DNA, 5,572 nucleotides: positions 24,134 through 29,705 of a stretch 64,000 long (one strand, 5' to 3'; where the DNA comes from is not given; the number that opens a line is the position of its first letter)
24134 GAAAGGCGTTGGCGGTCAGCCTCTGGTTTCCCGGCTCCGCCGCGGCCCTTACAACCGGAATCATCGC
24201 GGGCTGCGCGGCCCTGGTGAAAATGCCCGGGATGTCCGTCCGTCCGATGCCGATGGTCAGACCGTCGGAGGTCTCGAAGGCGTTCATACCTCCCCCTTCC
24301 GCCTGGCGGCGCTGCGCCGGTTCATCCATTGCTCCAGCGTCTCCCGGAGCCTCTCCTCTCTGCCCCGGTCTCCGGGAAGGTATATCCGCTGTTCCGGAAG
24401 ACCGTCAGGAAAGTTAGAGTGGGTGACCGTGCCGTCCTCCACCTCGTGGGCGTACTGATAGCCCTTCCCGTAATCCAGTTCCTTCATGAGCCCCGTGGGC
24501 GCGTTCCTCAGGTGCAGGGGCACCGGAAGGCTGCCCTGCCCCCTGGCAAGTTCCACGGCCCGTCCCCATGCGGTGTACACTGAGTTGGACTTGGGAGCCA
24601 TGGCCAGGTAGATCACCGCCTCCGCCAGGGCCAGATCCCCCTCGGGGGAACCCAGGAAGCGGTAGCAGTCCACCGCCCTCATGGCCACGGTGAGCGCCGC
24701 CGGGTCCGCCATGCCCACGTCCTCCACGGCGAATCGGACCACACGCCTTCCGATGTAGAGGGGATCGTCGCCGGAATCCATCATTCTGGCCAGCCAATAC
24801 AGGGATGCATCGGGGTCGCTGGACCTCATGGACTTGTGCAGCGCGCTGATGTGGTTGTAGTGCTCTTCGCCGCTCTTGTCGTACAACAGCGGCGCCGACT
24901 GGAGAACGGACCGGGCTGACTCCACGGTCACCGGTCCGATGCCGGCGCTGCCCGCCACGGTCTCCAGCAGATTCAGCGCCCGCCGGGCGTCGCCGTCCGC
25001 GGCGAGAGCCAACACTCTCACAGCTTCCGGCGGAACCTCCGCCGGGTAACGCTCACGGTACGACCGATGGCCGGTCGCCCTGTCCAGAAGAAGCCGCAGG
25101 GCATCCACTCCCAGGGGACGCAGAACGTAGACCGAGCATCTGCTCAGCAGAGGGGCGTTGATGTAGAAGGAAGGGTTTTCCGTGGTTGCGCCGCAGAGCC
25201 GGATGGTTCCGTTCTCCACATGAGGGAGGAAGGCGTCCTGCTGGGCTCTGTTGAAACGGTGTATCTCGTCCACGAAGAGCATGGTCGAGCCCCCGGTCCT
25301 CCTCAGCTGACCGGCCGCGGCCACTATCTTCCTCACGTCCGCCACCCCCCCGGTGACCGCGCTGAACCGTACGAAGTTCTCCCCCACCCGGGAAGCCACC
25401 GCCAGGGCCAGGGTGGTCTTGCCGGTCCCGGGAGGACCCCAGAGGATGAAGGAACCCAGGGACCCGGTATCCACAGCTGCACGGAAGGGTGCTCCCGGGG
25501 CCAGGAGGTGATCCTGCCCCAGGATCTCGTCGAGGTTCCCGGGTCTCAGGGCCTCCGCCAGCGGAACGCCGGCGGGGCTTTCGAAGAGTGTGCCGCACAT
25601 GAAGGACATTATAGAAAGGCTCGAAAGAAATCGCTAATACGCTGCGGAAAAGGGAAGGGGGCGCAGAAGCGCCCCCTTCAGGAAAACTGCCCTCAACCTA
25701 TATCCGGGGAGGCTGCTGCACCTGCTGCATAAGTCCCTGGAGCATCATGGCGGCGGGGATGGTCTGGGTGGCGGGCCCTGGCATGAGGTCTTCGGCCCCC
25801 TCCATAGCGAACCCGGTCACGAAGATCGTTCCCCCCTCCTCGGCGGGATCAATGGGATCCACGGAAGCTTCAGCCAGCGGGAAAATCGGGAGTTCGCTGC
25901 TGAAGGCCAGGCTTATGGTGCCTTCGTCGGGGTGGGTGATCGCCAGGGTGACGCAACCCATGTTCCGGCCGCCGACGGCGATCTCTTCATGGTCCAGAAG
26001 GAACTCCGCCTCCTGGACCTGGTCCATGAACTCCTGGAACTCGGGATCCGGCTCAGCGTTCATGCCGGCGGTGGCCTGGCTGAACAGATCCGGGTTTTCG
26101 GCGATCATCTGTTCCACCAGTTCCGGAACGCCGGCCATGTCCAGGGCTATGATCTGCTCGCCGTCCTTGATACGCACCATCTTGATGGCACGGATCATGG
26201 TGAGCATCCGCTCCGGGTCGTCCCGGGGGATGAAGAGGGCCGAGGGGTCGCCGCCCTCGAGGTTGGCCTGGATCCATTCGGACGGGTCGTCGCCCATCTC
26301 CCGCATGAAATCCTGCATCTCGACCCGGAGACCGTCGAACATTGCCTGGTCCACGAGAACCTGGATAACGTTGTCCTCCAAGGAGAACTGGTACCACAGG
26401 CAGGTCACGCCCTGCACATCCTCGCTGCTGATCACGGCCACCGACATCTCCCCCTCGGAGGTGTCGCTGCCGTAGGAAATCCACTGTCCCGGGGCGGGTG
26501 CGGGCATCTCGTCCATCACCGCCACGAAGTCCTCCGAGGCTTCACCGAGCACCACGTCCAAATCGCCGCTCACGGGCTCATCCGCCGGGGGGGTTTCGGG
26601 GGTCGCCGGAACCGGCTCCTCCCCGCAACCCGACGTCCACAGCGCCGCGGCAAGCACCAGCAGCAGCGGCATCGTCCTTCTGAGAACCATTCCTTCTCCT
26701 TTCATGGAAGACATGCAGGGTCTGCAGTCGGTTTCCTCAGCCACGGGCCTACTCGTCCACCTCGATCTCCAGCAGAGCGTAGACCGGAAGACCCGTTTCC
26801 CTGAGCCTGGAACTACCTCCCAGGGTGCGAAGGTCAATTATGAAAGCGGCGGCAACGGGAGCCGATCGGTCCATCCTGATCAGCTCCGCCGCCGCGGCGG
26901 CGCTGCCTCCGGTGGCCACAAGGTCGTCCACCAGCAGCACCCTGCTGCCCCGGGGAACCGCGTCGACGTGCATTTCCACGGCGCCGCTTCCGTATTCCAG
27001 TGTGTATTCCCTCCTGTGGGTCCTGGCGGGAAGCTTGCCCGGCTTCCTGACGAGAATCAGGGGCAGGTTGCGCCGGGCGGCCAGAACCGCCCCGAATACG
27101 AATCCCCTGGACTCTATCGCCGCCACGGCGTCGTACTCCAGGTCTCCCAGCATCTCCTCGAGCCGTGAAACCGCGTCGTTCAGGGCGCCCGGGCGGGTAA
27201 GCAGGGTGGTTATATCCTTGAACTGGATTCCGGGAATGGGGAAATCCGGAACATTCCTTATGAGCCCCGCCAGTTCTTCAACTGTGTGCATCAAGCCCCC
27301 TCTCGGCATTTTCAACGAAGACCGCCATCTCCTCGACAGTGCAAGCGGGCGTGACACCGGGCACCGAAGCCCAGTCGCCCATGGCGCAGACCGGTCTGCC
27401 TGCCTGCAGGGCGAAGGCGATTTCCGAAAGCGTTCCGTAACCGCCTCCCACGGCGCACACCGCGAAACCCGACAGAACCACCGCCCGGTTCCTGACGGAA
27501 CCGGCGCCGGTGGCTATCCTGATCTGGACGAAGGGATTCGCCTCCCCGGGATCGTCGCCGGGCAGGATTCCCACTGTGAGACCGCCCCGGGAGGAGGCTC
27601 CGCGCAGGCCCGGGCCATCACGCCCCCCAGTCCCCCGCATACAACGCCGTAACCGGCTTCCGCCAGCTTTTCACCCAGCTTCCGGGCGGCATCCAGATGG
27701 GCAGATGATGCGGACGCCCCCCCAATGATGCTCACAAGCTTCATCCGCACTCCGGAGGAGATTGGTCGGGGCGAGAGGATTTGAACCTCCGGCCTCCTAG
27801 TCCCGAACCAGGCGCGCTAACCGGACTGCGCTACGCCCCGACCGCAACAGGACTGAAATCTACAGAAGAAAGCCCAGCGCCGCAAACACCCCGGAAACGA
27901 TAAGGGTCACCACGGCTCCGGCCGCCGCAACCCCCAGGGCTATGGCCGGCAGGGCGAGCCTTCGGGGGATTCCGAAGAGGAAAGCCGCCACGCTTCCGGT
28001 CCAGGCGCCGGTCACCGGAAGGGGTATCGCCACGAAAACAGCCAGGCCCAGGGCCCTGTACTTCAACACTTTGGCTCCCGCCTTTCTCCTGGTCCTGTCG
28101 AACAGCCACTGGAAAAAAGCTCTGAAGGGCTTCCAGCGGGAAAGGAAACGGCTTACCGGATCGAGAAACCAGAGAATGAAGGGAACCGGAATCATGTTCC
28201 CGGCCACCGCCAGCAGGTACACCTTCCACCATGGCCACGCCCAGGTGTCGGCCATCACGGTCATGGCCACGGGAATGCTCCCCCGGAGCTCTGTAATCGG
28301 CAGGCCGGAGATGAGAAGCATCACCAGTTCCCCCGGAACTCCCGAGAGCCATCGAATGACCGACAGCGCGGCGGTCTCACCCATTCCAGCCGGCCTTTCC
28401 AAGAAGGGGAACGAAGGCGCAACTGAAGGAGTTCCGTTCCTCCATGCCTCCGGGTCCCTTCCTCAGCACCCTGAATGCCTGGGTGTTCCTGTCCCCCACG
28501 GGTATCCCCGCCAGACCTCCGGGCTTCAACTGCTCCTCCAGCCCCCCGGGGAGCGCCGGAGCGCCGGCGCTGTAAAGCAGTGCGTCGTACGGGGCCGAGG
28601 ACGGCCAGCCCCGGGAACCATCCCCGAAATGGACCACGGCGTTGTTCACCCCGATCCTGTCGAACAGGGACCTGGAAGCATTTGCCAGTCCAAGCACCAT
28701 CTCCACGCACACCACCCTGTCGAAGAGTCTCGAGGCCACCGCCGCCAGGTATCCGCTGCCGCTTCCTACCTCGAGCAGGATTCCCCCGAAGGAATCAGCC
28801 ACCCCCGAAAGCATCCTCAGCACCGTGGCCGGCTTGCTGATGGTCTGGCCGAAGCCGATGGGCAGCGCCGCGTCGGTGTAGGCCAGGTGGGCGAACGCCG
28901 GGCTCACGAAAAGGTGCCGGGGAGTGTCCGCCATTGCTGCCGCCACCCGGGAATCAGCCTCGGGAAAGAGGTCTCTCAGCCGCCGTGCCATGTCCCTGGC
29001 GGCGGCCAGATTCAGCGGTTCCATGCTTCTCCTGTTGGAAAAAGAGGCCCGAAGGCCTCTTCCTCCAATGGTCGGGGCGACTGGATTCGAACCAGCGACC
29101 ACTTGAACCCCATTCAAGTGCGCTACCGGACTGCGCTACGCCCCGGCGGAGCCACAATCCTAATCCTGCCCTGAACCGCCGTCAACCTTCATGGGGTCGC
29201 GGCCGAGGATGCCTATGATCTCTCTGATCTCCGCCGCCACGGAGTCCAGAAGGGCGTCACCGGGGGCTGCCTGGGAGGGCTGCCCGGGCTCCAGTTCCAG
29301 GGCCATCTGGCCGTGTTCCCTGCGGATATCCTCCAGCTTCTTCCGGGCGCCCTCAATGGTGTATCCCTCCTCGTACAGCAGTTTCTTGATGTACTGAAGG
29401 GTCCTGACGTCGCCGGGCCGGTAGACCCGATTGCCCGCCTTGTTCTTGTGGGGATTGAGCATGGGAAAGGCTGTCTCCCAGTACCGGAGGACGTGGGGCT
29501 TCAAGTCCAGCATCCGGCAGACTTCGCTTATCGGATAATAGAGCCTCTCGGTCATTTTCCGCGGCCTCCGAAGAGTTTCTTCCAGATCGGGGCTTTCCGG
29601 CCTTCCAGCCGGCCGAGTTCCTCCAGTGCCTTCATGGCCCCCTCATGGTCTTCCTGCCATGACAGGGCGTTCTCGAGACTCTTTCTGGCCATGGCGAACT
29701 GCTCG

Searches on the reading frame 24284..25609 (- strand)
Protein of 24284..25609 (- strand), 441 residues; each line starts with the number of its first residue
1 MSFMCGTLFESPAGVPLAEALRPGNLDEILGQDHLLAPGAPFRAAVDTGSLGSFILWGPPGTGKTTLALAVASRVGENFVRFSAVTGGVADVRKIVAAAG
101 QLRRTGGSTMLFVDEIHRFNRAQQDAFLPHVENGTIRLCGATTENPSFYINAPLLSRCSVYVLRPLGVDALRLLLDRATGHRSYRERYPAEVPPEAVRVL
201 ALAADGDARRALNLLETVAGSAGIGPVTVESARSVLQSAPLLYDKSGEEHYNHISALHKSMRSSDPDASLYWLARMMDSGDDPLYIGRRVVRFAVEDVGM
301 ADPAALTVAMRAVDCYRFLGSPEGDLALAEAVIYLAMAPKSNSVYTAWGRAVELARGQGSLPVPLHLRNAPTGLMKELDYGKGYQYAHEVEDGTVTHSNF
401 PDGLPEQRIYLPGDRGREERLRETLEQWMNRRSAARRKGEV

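Call 47: search_protein_families(library=pfam, proteins=[window:24284-25609:-], max_evalue=0.001)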
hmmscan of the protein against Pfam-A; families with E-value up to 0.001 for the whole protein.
window:24284-25609:- (441 aa): 9 families
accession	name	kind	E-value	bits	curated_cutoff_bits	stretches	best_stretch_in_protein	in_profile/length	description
PF12002.13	MgsA_C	-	1.4e-61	207.6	27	1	264-428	2-166/167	MgsA AAA+ ATPase C terminal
PF16193.11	AAA_assoc_2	-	9.7e-23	80.7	34.3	1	188-262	3-81/81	AAA C-terminal domain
PF00004.35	AAA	-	3.3e-14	53.9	21.2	1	55-163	2-128/131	ATPase family associated with various cellular activities (AAA)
PF05496.18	RuvB_N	-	2.8e-11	43.9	27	1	21-137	1-114/159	Holliday junction DNA helicase RuvB P-loop domain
PF13191.12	AAA_16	-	1.8e-06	29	32.6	1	45-81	18-54/167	AAA ATPase domain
PF13481.12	AAA_25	-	2.6e-06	27.7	27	0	54-75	36-57/195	AAA domain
PF07728.20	AAA_5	-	1.1e-05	25.9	22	1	54-143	2-102/139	AAA domain (dynein-related subfamily)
PF13401.12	AAA_22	-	0.00016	22.5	27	0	52-104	6-63/130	AAA domain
PF01078.27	Mg_chelatase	-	0.00098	19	20.3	0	53-72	24-43/207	Magnesium chelatase, subunit ChlI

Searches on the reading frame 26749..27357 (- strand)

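Call 47: search_protein_families(library=pfam, proteins=[window:26749-27357:-], max_evalue=0.001)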
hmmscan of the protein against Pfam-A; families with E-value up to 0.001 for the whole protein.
window:26749-27357:- (202 aa): 1 family
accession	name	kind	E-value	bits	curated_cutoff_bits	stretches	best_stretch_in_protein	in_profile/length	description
PF00156.33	Pribosyltran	-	6.5e-10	39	26.3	1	73-175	28-125/158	Phosphoribosyl transferase domain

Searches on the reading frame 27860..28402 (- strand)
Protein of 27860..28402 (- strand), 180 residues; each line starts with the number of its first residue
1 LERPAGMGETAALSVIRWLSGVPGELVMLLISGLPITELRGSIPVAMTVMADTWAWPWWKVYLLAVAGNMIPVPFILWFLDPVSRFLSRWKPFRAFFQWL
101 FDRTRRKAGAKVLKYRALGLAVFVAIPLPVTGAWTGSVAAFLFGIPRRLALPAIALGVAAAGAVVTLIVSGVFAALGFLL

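Call 47: search_protein_families(library=pfam, proteins=[window:27860-28402:-], max_evalue=0.001)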
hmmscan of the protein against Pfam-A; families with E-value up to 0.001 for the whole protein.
window:27860-28402:- (180 aa): 1 family
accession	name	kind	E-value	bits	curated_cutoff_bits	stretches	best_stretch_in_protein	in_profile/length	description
PF06695.16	Sm_multidrug_ex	-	1.9e-39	135.4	30.7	1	38-164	1-121/121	Putative small multi-drug export protein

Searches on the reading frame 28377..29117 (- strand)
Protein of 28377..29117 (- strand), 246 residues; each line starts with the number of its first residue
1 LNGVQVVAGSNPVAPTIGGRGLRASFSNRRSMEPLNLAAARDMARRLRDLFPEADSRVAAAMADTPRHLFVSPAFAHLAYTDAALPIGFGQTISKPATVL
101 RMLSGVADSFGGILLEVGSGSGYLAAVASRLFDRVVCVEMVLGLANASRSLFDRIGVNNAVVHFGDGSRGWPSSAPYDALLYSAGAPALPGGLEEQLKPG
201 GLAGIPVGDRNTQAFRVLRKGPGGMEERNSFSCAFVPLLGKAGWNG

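Call 47: search_protein_families(library=pfam, proteins=[window:28377-29117:-], max_evalue=0.001)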
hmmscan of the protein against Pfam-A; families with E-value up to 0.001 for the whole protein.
window:28377-29117:- (246 aa): 1 family
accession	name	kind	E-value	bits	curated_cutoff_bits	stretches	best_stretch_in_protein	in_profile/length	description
PF01135.25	PCMT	-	2.6e-44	152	20.3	1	53-241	16-208/210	Protein-L-isoaspartate(D-aspartate) O-methyltransferase (PCMT)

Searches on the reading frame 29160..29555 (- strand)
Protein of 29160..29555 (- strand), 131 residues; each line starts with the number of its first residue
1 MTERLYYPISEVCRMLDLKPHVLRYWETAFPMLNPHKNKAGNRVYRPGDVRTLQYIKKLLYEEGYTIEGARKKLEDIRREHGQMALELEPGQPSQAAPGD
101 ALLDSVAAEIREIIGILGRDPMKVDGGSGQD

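Call 47: search_protein_families(library=pfam, proteins=[window:29160-29555:-], max_evalue=0.001)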
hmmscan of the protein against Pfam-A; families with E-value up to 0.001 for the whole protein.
window:29160-29555:- (131 aa): 2 families
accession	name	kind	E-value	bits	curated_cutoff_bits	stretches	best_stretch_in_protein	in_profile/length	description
PF13411.12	MerR_1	-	1.9e-20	73.1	21.6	1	7-75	1-67/69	MerR HTH family regulatory protein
PF00376.29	MerR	-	5.8e-07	29.7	28.2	1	9-45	2-38/38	MerR family regulatory protein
